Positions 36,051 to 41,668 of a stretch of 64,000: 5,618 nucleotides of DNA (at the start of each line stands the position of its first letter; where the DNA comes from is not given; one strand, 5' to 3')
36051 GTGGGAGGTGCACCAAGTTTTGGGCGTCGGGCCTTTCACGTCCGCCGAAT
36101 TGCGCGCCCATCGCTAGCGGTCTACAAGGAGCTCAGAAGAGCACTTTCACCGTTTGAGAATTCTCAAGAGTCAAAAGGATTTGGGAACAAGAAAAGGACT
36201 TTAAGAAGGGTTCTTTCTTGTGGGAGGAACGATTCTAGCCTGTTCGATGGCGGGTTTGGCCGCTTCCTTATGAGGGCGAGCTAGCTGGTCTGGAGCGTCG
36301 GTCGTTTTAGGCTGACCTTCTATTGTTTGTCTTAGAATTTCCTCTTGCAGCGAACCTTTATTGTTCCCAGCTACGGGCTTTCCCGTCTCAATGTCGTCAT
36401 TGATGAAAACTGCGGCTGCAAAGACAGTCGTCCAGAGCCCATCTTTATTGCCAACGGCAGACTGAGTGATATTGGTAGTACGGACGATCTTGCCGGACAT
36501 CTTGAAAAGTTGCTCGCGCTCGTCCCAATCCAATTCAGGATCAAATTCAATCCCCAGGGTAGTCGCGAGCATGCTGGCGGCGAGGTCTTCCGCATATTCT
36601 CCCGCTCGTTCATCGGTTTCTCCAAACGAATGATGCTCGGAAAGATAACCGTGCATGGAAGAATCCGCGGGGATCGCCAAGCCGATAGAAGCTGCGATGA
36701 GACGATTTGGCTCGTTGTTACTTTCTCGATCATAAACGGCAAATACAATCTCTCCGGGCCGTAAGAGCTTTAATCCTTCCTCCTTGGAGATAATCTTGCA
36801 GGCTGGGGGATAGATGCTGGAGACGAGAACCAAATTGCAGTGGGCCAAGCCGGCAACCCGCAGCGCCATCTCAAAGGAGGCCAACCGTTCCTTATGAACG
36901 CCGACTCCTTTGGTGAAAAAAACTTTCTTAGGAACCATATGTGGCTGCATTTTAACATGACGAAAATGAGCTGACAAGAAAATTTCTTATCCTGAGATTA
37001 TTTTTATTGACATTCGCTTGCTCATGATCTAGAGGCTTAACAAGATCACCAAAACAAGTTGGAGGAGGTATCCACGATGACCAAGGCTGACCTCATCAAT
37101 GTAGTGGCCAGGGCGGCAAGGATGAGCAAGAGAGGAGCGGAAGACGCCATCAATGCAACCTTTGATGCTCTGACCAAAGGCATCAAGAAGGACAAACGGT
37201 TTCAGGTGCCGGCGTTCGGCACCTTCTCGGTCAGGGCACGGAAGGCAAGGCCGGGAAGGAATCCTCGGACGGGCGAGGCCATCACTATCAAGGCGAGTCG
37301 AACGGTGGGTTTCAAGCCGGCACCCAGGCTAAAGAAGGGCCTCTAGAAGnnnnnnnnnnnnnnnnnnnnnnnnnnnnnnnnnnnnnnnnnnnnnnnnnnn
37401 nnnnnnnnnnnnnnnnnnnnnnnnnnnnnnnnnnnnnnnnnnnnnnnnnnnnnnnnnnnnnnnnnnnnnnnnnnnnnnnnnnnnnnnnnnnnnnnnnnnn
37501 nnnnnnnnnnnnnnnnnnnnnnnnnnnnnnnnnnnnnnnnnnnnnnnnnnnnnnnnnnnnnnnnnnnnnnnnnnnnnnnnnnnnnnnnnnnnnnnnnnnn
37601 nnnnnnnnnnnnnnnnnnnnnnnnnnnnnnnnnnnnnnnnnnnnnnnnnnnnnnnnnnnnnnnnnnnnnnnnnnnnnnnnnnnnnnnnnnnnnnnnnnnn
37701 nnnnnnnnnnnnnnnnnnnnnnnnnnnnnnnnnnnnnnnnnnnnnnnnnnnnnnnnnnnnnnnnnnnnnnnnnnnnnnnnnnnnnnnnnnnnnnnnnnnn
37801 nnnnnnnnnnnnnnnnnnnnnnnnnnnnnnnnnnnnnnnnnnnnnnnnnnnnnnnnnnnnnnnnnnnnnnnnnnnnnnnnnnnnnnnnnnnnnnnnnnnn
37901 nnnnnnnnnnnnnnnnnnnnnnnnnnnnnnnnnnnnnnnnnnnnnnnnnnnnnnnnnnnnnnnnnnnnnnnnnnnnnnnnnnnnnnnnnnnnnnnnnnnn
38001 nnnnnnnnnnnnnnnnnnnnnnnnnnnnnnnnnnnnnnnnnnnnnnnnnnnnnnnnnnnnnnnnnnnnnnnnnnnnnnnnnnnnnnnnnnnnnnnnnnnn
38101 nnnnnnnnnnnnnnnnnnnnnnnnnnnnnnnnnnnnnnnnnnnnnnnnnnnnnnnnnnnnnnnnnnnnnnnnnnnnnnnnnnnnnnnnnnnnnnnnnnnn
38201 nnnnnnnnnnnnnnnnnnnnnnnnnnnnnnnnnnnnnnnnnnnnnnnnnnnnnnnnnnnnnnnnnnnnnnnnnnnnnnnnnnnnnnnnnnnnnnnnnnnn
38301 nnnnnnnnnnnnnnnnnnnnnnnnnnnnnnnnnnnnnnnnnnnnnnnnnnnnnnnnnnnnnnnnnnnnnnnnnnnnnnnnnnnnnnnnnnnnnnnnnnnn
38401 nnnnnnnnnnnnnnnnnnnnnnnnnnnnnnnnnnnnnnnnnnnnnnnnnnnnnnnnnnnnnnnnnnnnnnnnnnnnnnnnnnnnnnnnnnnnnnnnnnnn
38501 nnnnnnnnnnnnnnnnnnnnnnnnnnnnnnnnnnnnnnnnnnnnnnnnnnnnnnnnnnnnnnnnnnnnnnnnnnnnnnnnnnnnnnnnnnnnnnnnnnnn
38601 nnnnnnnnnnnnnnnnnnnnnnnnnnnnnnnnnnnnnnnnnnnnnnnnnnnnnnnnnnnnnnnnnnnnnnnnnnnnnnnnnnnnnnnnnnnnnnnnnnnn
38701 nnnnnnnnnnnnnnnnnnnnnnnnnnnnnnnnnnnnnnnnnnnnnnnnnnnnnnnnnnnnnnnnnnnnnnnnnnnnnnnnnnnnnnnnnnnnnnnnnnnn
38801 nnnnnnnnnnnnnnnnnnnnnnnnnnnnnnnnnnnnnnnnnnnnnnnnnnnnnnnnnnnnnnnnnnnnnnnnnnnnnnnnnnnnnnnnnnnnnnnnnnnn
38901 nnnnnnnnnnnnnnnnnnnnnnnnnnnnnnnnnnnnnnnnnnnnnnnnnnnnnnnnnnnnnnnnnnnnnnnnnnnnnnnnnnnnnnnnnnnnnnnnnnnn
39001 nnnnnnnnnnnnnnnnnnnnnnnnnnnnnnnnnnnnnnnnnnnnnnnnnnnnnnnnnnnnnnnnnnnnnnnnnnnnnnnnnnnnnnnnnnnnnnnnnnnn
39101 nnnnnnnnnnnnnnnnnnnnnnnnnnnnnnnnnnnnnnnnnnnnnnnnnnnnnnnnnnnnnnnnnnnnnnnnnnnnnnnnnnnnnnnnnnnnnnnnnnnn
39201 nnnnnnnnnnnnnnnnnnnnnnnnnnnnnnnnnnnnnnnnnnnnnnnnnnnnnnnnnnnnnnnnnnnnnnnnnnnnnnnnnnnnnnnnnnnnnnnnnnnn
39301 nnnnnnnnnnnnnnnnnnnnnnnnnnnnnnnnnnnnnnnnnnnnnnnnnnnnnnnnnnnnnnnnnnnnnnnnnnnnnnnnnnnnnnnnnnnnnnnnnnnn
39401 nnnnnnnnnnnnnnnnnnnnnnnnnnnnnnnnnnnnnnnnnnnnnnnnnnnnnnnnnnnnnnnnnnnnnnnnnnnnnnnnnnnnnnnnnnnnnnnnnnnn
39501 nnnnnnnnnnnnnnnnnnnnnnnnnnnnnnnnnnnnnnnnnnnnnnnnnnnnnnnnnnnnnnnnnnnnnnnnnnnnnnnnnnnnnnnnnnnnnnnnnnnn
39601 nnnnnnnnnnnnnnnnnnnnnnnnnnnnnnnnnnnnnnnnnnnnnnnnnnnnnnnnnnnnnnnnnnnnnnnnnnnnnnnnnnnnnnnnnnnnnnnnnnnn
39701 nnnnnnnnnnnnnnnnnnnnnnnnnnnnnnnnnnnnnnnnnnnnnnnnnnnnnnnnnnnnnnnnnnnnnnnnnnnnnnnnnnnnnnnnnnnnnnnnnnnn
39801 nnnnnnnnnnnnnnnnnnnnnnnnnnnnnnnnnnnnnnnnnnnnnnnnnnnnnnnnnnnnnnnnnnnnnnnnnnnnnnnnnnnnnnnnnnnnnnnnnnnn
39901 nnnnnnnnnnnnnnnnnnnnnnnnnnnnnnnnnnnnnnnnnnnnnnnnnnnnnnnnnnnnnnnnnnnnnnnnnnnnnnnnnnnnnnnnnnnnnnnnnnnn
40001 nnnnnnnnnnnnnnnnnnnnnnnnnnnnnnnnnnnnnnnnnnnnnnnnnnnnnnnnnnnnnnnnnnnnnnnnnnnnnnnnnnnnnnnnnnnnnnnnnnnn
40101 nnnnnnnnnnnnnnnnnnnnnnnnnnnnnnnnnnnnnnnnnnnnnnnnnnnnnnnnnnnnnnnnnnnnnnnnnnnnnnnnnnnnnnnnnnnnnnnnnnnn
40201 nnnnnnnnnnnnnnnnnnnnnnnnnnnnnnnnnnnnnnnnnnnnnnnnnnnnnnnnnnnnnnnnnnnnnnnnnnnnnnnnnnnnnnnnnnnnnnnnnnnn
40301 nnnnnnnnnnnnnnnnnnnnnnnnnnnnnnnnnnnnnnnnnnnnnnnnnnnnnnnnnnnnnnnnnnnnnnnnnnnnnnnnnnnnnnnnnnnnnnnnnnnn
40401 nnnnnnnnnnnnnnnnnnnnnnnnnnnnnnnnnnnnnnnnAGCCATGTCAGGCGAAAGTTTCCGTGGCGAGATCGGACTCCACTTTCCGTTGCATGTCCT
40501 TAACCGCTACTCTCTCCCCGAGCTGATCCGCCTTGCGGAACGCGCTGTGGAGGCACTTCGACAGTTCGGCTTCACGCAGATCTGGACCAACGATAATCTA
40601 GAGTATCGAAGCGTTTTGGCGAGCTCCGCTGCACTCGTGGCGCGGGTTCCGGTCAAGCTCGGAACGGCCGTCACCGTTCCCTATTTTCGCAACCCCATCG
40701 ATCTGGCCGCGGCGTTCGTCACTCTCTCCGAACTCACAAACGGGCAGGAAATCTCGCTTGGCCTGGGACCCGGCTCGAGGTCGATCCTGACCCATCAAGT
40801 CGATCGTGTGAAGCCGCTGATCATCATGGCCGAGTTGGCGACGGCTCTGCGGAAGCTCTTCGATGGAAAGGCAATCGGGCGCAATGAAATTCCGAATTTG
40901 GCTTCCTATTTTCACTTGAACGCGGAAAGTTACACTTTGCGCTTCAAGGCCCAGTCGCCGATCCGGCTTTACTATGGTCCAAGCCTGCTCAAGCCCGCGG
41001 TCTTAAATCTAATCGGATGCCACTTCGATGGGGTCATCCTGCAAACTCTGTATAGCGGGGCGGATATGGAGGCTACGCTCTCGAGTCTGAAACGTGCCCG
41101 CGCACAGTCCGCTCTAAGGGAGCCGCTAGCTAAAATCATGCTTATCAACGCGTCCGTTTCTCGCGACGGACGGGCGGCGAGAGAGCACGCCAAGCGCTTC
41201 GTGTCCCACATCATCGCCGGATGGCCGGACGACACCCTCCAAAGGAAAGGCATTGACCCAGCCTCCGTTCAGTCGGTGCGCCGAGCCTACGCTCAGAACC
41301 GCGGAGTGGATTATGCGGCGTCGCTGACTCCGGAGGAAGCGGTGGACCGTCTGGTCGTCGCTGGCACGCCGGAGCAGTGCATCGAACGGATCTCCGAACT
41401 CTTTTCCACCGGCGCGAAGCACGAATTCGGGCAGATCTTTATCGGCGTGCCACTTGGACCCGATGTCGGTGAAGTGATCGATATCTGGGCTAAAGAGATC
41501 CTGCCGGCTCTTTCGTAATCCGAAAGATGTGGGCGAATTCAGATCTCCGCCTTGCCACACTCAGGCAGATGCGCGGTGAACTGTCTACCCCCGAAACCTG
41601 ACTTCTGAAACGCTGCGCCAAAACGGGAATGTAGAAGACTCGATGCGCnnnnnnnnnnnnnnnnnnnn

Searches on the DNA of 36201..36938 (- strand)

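Call 41: search_with_rna_model(model_id=R1, sources=[L197, L198, L199, L200, L201, L202, L203, L204, L205, L206, L207, L208, L209, L210, L211, L212, L213, L214, L215, L216, L217, L218, L219, L220, L221, L222, L223, L224, L225, L226, L227, L228, L229, L230, L231, L232, L233, L234, L235, L236, L237, L238, L239, L240, L241, L242, L243, L244, L245, L246, L247, L248, L249, L250, L251, L252, L253, L254, L255, L256, L257, L258, L259, L260, L261, L262, L263, L264, L265, L266, L267, L268, L269, L270, L271, L272, L273, L274, L275, L276], max_evalue=0.1)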
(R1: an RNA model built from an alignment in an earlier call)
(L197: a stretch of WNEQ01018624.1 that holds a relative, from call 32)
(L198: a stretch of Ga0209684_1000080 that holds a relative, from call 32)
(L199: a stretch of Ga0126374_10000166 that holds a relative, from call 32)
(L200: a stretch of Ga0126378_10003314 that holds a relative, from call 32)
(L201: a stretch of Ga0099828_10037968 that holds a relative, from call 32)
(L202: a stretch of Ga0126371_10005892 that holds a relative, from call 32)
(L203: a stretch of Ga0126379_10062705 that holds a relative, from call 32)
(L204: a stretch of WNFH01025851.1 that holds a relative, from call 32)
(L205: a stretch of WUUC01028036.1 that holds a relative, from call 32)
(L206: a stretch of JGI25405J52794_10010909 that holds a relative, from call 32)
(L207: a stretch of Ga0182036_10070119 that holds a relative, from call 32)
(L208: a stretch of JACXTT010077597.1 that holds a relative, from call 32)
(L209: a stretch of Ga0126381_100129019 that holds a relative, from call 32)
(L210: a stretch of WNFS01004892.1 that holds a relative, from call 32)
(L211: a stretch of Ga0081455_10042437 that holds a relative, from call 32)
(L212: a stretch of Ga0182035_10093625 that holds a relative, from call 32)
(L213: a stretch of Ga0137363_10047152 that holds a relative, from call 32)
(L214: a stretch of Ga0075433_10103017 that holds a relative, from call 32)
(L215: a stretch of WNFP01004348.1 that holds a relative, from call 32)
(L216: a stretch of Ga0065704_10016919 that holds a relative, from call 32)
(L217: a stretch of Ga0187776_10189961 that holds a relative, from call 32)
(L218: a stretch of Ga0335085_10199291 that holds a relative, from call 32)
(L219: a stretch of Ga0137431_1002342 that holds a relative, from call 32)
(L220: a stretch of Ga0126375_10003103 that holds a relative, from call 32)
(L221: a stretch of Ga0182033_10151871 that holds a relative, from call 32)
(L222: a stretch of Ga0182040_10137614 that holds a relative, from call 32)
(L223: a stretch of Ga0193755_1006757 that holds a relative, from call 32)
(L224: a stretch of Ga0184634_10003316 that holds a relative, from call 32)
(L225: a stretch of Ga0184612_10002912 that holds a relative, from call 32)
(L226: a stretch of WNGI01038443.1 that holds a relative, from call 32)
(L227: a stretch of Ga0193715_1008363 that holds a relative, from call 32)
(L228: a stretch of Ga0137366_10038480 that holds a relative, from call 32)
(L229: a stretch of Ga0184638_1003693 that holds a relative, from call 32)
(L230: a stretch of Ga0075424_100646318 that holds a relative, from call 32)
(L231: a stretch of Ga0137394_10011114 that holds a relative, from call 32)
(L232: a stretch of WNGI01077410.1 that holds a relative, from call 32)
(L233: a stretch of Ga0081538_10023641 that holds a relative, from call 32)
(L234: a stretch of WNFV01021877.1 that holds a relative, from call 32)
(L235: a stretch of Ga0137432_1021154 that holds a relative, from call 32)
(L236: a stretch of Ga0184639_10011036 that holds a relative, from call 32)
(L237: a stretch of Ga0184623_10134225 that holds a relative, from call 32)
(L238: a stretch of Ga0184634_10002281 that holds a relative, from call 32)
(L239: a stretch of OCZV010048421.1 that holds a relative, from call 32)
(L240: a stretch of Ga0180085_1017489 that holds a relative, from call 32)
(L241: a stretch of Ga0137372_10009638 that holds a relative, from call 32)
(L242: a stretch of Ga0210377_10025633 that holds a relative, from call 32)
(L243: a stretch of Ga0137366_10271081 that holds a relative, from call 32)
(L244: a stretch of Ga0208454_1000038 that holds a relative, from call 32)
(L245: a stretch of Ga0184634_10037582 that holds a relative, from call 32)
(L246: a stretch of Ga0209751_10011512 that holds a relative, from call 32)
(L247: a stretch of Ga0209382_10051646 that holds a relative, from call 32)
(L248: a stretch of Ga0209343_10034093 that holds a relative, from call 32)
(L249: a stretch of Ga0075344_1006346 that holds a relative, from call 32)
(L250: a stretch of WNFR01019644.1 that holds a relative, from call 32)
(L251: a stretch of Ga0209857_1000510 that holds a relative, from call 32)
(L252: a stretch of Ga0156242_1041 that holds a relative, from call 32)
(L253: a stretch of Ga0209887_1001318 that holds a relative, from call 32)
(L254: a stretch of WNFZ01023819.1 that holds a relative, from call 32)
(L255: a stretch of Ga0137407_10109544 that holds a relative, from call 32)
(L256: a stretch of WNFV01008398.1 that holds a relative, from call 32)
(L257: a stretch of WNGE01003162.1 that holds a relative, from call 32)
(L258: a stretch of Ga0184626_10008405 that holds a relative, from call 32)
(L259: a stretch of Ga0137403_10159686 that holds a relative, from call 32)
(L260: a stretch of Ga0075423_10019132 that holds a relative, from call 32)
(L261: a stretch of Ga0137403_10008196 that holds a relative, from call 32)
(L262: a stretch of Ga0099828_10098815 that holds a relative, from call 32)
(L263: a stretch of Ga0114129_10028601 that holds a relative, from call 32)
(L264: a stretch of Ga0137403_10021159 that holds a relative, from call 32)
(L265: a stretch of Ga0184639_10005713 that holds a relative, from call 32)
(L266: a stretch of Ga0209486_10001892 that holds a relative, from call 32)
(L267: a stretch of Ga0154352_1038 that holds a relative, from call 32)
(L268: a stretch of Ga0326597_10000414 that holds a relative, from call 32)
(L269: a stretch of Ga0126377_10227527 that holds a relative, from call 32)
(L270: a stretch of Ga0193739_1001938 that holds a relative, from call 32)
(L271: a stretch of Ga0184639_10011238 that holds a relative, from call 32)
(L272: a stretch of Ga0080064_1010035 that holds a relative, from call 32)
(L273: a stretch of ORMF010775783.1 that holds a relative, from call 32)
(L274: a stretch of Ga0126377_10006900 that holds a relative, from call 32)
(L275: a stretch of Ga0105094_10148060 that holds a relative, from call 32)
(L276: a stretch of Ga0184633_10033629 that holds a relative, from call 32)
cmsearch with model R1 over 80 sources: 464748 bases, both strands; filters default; matches with E-value up to 0.1: 25.
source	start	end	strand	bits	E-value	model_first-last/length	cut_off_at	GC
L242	4220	4265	+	64.6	2.4e-13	1-46/46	no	0.52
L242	4220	4265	-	53.8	1.4e-10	1-46/46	no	0.52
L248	3223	3268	+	47.9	4.5e-09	1-46/46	no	0.48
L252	10897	10942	+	47.9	4.5e-09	1-46/46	no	0.48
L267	888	933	+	47.9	4.5e-09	1-46/46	no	0.48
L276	2353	2398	+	42.3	1.2e-07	1-46/46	no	0.5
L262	1626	1671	+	38.1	1.5e-06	1-46/46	no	0.43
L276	2312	2357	-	36.2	4.6e-06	1-46/46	no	0.46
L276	2320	2349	+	29.5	0.00023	9-38/46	no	0.47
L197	1041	1086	-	28.7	0.00038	1-46/46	no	0.37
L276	2364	2387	-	28.2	0.0005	12-35/46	no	0.46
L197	1041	1086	+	27.2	0.0009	1-46/46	no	0.37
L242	2092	2137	+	26.4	0.0015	1-46/46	no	0.43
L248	3223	3268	-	24.3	0.0048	1-46/46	no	0.48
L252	10897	10942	-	24.3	0.0048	1-46/46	no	0.48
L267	888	933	-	24.3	0.0048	1-46/46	no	0.48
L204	4268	4295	-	24.1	0.0056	10-37/46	no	0.46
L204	4272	4291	+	23.9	0.0063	14-33/46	no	0.35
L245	826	870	-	22.9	0.011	1-46/46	no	0.38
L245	826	870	+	21.4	0.028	1-46/46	no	0.38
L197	1707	1730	-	20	0.062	12-35/46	no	0.33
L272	6909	6954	+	19.6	0.081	1-46/46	no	0.52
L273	10768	10813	+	19.6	0.081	1-46/46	no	0.52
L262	1626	1671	-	19.6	0.081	1-46/46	no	0.43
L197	1707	1730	+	19.3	0.093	12-35/46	no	0.33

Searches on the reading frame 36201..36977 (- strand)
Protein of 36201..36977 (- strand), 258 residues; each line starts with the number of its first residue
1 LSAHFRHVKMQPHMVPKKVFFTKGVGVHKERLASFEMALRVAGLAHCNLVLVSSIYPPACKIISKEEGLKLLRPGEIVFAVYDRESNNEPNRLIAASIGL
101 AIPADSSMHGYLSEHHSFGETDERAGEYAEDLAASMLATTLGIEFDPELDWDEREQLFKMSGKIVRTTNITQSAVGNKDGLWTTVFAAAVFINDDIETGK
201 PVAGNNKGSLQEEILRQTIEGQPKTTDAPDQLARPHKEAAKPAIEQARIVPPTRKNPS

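Call 8: search_protein_families(library=pfam, proteins=[window:36201-36977:-], max_evalue=0.01)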
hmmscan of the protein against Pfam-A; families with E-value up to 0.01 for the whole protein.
window:36201-36977:- (258 aa): 1 family
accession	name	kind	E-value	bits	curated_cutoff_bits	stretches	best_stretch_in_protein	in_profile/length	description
PF01862.21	PvlArgDC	-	2.6e-60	203.4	22.7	1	15-192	1-161/161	Pyruvoyl-dependent arginine decarboxylase (PvlArgDC)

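Call 32: find_related_loci(query=window:36201-36938:-, collection=metagenome_contigs, flank=10000)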
Query window:36201-36938:- (245 aa) in metagenome_contigs; peptide patterns used: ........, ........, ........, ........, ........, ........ (x = any residue, [..] = any of these).
600 stretches matched a pattern (row limit reached: there are more); 453 encode a relative of the query (tblastn E <= 1e-3); the best 80 are kept; 80 distinct loci.
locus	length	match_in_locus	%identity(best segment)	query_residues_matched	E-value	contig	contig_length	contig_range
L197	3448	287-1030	88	1-245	4e-153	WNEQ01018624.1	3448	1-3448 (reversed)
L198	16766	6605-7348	85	1-245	1e-142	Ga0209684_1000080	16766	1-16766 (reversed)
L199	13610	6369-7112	85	1-245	1e-142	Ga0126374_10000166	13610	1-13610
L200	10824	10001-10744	85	1-245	1e-142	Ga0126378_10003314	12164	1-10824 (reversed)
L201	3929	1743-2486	85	1-245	7e-146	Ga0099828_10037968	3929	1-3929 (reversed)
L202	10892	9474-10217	85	1-245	4e-142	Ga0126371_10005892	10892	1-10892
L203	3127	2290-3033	85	1-245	5e-148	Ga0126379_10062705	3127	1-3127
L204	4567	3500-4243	85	1-245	3e-144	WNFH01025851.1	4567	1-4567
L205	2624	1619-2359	87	1-245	5e-149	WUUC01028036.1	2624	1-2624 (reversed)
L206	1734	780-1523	84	1-245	5e-152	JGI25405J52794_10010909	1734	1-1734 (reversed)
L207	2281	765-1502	85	1-245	3e-149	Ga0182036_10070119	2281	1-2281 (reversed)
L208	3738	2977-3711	85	1-242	2e-144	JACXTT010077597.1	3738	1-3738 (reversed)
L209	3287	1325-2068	83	1-245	9e-146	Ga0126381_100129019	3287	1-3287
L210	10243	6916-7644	85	1-242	2e-140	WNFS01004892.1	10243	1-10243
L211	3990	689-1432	83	1-245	2e-143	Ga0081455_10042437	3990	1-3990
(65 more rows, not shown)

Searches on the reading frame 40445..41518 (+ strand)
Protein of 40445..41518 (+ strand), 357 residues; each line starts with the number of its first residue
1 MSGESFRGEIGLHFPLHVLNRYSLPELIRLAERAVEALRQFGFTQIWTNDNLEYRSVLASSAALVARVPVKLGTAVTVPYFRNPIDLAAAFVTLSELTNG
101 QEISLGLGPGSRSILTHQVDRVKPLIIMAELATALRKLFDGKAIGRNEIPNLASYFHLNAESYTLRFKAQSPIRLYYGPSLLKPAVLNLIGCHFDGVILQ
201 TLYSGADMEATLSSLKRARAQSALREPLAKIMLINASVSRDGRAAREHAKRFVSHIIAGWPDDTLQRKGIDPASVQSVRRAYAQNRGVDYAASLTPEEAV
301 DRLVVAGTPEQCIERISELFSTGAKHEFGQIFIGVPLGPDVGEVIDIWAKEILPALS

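Call 24: search_protein_families(library=ncbifam, proteins=[window:40445-41518:+], max_evalue=0.00001)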
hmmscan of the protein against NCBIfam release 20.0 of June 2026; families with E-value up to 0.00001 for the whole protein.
window:40445-41518:+ (357 aa): 9 families
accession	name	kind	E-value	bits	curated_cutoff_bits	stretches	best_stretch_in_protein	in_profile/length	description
NF002619.0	PRK02271.1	equivalog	5.7e-37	127.7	276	1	39-354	24-326/329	5,10-methylenetetrahydromethanopterin reductase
TIGR03555.1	F420_mer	equivalog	5.1e-34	118.1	348.7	1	38-354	21-325/325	5,10-methylenetetrahydromethanopterin reductase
TIGR03857.1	F420_MSMEG_2249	hypoth_equivalog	3.9e-18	65.8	218.4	1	34-325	20-317/329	TIGR03857 family LLM class F420-dependent oxidoreductase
TIGR03841.1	F420_Rv3093c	subfamily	1.5e-16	60.6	213.65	1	32-324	13-289/298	LLM class F420-dependent oxidoreductase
TIGR04024.1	F420_NP1902A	hypoth_equivalog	2.4e-14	52.8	345.4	1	26-317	13-297/330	TIGR04024 family LLM class F420-dependent oxidoreductase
TIGR03842.1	F420_CPS_4043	hypoth_equivalog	3.5e-13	49.3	295.45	1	29-355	14-328/329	TIGR03842 family LLM class F420-dependent oxidoreductase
TIGR03564.1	F420_MSMEG_4879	subfamily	5.1e-10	39.4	234.25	1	38-253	8-215/265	TIGR03564 family F420-dependent LLM class oxidoreductase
TIGR03621.1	F420_MSMEG_2516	subfamily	4e-07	29.5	213.15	1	27-110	16-95/295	TIGR03621 family F420-dependent LLM class oxidoreductase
TIGR03617.1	F420_MSMEG_2256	subfamily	4.5e-07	29.1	278.15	1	37-205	3-170/318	TIGR03617 family F420-dependent LLM class oxidoreductase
